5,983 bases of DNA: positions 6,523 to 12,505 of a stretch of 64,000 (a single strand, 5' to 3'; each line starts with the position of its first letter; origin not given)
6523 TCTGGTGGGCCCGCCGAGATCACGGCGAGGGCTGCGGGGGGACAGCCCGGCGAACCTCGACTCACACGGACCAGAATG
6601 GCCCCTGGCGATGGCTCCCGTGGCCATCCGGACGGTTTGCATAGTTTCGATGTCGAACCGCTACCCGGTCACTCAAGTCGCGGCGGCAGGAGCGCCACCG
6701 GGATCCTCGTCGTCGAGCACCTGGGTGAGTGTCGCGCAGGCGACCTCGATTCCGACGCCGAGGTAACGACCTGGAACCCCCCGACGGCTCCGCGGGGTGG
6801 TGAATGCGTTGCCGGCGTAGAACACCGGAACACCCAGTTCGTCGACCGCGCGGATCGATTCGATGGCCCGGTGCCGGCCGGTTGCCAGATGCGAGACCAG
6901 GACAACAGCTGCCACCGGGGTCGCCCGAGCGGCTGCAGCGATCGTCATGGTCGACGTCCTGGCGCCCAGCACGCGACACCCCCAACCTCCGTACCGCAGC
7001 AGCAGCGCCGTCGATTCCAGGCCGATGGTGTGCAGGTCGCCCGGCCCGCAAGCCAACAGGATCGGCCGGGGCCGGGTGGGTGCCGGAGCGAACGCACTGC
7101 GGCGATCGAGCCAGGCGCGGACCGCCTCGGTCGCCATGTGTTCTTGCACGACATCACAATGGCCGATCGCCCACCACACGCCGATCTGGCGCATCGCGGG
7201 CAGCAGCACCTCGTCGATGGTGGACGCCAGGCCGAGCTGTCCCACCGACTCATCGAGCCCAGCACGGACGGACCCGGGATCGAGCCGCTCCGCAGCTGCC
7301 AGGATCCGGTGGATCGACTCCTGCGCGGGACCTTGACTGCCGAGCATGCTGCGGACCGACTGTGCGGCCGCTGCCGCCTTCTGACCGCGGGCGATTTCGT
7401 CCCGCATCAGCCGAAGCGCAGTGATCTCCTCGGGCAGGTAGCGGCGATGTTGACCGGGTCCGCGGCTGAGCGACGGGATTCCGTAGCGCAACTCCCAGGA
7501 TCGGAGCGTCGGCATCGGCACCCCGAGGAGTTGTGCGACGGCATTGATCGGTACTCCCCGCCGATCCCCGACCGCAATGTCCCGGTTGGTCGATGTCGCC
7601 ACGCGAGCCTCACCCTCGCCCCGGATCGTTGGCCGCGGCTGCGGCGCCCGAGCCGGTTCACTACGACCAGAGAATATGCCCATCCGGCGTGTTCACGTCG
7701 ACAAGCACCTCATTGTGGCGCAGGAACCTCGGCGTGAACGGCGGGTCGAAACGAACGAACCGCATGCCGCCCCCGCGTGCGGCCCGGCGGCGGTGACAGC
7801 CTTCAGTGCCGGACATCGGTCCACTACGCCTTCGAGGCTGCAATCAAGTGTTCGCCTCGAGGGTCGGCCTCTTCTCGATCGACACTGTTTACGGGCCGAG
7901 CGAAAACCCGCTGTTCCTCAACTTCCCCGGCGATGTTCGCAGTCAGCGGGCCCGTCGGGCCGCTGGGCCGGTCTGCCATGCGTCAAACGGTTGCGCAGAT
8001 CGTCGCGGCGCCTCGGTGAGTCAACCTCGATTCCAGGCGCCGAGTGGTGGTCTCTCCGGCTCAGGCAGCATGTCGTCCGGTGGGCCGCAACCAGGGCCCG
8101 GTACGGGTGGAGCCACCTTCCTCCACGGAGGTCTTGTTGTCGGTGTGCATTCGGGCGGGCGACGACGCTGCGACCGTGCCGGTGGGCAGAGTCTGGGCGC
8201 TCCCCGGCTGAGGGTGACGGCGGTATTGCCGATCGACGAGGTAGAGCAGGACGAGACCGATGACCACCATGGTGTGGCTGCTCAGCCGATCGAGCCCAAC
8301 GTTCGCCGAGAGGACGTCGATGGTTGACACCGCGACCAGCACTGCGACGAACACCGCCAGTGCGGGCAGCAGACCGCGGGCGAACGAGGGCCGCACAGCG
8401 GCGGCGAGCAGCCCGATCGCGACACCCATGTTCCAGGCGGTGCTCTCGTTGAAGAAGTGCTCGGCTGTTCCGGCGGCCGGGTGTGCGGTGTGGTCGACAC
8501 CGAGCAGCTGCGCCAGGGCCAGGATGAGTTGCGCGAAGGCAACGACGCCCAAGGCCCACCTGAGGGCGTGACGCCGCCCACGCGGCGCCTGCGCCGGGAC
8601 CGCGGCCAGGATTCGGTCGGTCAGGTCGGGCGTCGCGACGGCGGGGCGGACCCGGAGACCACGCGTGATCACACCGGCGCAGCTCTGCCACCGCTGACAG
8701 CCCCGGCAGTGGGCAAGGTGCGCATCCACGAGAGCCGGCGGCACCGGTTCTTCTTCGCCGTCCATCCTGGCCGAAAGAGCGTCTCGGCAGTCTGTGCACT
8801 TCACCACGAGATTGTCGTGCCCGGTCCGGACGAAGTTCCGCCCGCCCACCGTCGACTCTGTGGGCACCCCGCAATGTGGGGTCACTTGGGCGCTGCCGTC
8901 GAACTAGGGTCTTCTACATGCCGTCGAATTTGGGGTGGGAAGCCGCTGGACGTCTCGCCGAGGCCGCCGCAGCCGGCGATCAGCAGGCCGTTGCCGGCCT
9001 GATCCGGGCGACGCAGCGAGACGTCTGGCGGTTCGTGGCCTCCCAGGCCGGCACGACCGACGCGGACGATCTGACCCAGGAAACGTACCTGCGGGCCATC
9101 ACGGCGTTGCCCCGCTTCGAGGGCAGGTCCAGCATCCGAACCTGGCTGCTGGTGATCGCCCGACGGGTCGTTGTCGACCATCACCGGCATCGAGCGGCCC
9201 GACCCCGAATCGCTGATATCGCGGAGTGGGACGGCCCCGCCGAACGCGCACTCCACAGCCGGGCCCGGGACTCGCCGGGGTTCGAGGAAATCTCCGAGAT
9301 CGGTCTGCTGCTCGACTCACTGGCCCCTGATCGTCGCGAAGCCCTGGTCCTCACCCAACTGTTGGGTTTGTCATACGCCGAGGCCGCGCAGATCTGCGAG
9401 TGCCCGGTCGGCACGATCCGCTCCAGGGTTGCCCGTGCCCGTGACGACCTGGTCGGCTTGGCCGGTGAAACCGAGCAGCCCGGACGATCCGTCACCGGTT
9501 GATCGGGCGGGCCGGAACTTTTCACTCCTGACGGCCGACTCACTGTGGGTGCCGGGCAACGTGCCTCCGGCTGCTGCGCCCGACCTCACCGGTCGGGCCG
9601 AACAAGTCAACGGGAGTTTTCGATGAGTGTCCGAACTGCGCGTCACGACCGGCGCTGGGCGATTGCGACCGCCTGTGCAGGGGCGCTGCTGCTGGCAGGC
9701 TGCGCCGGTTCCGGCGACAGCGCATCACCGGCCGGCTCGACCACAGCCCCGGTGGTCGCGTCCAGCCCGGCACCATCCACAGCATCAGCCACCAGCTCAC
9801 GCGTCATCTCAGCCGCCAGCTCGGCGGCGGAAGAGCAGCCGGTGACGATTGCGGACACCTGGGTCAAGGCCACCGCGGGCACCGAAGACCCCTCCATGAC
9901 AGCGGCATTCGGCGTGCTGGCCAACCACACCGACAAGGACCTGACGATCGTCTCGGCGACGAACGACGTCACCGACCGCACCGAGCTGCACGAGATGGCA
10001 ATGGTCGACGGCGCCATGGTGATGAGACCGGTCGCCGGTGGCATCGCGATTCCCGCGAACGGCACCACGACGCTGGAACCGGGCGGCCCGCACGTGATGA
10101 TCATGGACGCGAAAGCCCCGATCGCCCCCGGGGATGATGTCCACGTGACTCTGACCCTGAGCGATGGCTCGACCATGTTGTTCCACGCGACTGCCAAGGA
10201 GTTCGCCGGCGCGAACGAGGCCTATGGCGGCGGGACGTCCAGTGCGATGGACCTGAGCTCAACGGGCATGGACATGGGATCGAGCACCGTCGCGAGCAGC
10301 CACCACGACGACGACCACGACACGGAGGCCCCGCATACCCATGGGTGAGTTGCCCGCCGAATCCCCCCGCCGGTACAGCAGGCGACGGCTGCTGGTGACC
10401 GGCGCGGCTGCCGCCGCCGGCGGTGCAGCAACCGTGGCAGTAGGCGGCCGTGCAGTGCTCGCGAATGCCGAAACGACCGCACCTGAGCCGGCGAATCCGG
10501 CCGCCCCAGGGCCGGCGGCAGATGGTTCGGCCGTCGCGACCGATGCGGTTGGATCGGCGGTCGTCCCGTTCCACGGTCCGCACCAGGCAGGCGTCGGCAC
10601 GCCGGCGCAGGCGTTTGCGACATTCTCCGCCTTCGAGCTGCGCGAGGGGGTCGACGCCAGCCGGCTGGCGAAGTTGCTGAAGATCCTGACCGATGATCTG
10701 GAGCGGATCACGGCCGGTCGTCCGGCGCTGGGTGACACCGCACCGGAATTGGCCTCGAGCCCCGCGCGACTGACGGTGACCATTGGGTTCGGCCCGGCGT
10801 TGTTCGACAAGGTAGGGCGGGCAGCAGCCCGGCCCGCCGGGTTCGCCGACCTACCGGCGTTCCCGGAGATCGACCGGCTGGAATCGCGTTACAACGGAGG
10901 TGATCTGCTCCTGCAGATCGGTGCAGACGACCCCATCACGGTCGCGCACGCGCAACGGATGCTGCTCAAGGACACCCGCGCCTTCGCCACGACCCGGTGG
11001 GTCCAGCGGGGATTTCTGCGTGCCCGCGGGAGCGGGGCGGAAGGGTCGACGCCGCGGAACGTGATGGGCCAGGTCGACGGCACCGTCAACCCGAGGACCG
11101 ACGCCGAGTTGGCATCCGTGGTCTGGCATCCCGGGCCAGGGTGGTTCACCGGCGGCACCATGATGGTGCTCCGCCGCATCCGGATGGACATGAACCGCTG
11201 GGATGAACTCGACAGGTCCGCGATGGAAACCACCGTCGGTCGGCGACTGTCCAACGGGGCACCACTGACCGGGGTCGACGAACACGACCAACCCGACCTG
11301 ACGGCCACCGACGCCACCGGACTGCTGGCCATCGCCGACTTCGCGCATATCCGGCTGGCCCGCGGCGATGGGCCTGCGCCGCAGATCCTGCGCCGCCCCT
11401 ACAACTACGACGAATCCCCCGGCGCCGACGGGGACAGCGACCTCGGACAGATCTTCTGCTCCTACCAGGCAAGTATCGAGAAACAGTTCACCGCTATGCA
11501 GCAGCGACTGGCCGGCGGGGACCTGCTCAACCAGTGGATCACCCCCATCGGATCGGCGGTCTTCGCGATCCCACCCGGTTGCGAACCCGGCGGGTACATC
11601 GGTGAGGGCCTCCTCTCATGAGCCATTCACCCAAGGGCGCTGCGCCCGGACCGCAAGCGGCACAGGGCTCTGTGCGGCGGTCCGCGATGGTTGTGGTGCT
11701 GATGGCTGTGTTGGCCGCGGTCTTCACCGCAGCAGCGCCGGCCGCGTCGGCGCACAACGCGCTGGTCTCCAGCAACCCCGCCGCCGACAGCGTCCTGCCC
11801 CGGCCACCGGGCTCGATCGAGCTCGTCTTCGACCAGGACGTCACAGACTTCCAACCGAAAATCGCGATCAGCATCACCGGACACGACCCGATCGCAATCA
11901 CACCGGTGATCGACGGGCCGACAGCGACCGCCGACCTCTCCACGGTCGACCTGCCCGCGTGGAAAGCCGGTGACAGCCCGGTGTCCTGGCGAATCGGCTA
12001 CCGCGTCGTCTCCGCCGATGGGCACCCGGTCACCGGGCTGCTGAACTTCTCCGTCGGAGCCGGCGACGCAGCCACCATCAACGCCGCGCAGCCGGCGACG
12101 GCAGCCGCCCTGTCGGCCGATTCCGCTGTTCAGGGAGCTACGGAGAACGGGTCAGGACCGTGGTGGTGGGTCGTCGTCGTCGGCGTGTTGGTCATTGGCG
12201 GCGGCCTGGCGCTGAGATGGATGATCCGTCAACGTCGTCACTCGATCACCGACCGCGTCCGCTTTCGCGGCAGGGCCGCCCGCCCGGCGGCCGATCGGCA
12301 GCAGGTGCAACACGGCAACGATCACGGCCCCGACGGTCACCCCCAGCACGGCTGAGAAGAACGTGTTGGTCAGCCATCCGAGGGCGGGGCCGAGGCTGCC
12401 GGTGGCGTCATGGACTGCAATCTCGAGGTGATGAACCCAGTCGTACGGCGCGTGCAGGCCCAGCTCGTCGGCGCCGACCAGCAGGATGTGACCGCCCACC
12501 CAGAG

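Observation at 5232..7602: CarH-like B12 regulator paired with a paralog lacking both the DNA-binding domain and the cobalamin ligands, around a 97-aa unknown gene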

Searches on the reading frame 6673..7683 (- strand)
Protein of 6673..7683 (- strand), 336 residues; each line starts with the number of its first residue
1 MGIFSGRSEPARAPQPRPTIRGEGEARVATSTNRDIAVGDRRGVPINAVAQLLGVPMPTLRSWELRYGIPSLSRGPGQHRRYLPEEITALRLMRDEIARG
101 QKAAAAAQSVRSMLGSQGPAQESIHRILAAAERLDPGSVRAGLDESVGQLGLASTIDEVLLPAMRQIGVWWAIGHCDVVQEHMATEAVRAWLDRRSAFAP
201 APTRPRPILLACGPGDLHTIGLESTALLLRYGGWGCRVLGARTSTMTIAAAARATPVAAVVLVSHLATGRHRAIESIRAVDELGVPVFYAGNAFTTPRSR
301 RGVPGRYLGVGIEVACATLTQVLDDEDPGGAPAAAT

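Call 4: search_protein_families(library=pfam, proteins=[window:6673-7683:-], max_evalue=0.01)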
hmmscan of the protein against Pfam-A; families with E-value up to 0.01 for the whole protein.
window:6673-7683:- (336 aa): 4 families
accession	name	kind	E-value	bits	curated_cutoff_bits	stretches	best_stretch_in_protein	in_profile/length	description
PF02607.22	B12-binding_2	-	4.9e-12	46.3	23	1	124-194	2-72/74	B12 binding domain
PF13411.12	MerR_1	-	2.1e-07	31.4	21.6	1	46-106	3-62/69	MerR HTH family regulatory protein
PF02310.24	B12-binding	-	5.6e-07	29.9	32.1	1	208-296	3-93/121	B12 binding domain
PF00376.29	MerR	-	9.5e-07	29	28.2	1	46-82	2-38/38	MerR family regulatory protein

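Call 8: search_solved_structures(query=window:6673-7602:-, max_evalue=0.01, show_alignments=2)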
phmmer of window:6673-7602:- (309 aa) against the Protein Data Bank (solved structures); distinct sequences matched with E-value up to 0.01: 10.
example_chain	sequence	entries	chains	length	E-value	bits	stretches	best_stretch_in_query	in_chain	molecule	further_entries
3whp_A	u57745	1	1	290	1.7e-21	80.3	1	20-276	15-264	Probable transcriptional regulator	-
5c8d_A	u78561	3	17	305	2.2e-21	80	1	20-276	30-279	Light-dependent transcriptional regulator CarH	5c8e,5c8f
8j2y_A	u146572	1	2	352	4.5e-13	52.7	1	112-273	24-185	GGDEF domain-containing protein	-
8c35_A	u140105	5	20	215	2e-12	50.6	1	124-277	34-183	Probable transcriptional regulator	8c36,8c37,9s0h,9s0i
5c8a_A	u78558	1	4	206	8.6e-12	48.5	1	124-277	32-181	Light-dependent transcriptional regulator CarH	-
8c31_A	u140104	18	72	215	1.2e-11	48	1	124-277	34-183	Probable transcriptional regulator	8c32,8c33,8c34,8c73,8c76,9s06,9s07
8jbs_A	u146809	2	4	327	1.1e-10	44.9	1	22-276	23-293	Putative cobalamin binding protein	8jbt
8j2w_A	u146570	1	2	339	5.3e-07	32.7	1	129-286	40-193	Cobalamin-binding protein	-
8j2x_A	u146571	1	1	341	6e-07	32.6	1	129-286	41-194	Cobalamin-binding protein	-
2jml_A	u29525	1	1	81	1.2e-05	28.3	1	17-70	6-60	DNA BINDING DOMAIN/TRANSCRIPTIONAL REGULATOR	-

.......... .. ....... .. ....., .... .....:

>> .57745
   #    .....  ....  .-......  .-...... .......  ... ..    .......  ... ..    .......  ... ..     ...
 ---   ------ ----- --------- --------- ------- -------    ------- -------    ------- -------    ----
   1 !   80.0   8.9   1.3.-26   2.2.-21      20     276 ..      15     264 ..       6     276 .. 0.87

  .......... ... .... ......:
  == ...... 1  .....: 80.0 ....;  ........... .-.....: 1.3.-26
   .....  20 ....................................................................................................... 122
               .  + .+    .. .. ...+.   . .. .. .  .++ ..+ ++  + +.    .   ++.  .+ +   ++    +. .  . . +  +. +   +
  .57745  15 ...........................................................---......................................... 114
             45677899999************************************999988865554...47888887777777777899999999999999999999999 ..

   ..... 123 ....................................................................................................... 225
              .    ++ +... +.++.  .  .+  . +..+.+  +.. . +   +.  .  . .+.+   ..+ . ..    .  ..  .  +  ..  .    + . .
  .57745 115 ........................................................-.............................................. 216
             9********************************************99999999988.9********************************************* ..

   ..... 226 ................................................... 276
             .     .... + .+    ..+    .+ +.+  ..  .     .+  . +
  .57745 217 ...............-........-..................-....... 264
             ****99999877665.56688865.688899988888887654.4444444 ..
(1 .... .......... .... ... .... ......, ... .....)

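Call 10: search_protein_families(library=ncbifam, proteins=[window:6673-7683:-], max_evalue=1)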
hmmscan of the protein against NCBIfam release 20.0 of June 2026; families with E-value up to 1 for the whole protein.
window:6673-7683:- (336 aa): 8 families
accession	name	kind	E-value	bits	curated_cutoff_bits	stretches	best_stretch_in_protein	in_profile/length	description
NF052513.1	TransRegCarH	equivalog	4.8e-29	101.5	400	1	46-301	9-258/274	HTH-type transcriptional repressor CarH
NF047375.1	HeatShock_HspR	equivalog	0.00087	19.2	105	1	46-94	6-53/92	heat shock protein transcriptional repressor HspR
NF033787.1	HTH_BldC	subfamily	0.0058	16.5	77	1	48-90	7-48/49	BldC family transcriptional regulator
NF046037.1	carphisopro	domain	0.011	15.9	38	0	46-70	11-35/54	carph-isopro domain-containing protein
NF033577.2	transpos_IS481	equivalog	0.031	13.8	224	1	41-131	11-105/284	IS481 family transposase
NF011617.0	PRK15043.1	equivalog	0.031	13.6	417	1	46-102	6-62/243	HTH-type transcriptional regulator MlrA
TIGR03453.1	partition_RepA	equivalog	0.077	11.8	348.45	1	47-102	37-92/387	plasmid partitioning protein RepA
NF047996.1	corrin_MtgC_2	exception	0.15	11.5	370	1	155-261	37-145/212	glycine betaine-specific corrinoid protein MtgC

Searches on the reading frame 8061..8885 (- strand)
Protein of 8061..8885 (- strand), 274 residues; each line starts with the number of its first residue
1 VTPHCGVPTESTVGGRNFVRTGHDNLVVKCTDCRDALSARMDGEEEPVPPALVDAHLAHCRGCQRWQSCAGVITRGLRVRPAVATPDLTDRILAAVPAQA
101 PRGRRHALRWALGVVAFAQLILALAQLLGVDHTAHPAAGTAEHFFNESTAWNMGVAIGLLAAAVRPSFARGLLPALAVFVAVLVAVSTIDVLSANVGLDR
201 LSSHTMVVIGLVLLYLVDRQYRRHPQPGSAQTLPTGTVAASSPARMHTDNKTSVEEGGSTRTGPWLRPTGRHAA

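Call 4: search_protein_families(library=pfam, proteins=[window:8061-8885:-], max_evalue=0.01)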
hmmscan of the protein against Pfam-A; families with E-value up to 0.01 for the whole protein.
window:8061-8885:- (274 aa): 1 family
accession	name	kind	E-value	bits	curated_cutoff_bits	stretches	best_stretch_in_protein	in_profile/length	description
PF13490.11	zf-HC2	-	1.1e-07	32.2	22.2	1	30-64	1-35/35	Putative zinc-finger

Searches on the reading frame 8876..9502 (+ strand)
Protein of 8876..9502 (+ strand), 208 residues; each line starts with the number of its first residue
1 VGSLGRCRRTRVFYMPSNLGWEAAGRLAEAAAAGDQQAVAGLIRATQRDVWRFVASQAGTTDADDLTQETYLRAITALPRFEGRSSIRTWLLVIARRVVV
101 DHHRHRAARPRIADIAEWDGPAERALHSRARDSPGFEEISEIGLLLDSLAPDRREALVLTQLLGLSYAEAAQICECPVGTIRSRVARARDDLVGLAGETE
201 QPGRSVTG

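Call 4: search_protein_families(library=pfam, proteins=[window:8876-9502:+], max_evalue=0.01)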
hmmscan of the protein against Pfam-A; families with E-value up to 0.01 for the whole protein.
window:8876-9502:+ (208 aa): 6 families
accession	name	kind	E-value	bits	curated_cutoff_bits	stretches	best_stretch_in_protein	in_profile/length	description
PF08281.18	Sigma70_r4_2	-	5.9e-16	58.3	25.7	1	141-191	3-53/54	Sigma-70, region 4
PF04542.20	Sigma70_r2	-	3.6e-15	55.9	24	1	42-107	1-69/71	Sigma-70 region 2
PF07638.17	Sigma70_ECF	-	1.7e-08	35.1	21.1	1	29-190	9-177/185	ECF sigma factor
PF04545.22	Sigma70_r4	-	2.4e-06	27.4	24.1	1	145-191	1-47/50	Sigma-70, region 4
PF22233.2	PhyR_sigma-like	-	0.00024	21.3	27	1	146-191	1-46/50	Response regulator PhyR, sigma-like domain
PF13384.12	HTH_23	-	0.0098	16.1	24.6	0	152-191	6-45/50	Homeodomain-like domain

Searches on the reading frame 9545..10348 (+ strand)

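Call 44: search_protein_families(library=pfam, proteins=[window:9545-10348:+], max_evalue=0.001)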
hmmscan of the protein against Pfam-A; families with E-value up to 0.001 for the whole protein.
window:9545-10348:+ (267 aa): 1 family
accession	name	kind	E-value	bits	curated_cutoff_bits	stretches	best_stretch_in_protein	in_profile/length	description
PF04314.18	PCuAC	-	2.4e-34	117.9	29.4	1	102-211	1-107/109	Copper chaperone PCu(A)C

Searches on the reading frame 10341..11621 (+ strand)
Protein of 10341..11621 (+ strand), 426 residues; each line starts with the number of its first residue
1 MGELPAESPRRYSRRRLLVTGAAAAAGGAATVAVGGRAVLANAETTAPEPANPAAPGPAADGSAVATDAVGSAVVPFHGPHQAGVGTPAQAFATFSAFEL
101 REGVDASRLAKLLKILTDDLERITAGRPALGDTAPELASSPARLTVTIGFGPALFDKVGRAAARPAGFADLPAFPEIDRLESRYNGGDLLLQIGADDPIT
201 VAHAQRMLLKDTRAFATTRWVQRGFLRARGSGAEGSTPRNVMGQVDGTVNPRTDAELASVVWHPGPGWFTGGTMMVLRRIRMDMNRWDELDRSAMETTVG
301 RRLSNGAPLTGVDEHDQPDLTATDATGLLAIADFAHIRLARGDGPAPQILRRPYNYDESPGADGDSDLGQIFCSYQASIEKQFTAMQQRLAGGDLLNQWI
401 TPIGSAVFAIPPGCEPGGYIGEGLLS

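Call 44: search_protein_families(library=pfam, proteins=[window:10341-11621:+], max_evalue=0.001)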
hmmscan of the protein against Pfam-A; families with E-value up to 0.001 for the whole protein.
window:10341-11621:+ (426 aa): 3 families
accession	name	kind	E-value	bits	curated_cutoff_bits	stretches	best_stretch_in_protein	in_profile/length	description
PF20628.3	Dyp_perox_C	-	6.5e-35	120.8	20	1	237-414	1-165/166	Dyp-type peroxidase, C-terminal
PF04261.18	Dyp_perox_N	-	1.2e-26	93.9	20.4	1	82-225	1-145/146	Dyp-type peroxidase, N-terminal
PF24152.1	DUF7405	-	0.00088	18.7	27.1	0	267-395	185-317/347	Family of unknown function (DUF7405)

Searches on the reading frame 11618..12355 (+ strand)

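Call 44: search_protein_families(library=pfam, proteins=[window:11618-12355:+], max_evalue=0.001)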
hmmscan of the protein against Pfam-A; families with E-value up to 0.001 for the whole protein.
window:11618-12355:+ (245 aa): 1 family
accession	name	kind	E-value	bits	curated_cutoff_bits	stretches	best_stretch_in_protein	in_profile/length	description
PF04234.18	CopC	-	3.1e-16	60.6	23.3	1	46-146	1-92/92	CopC domain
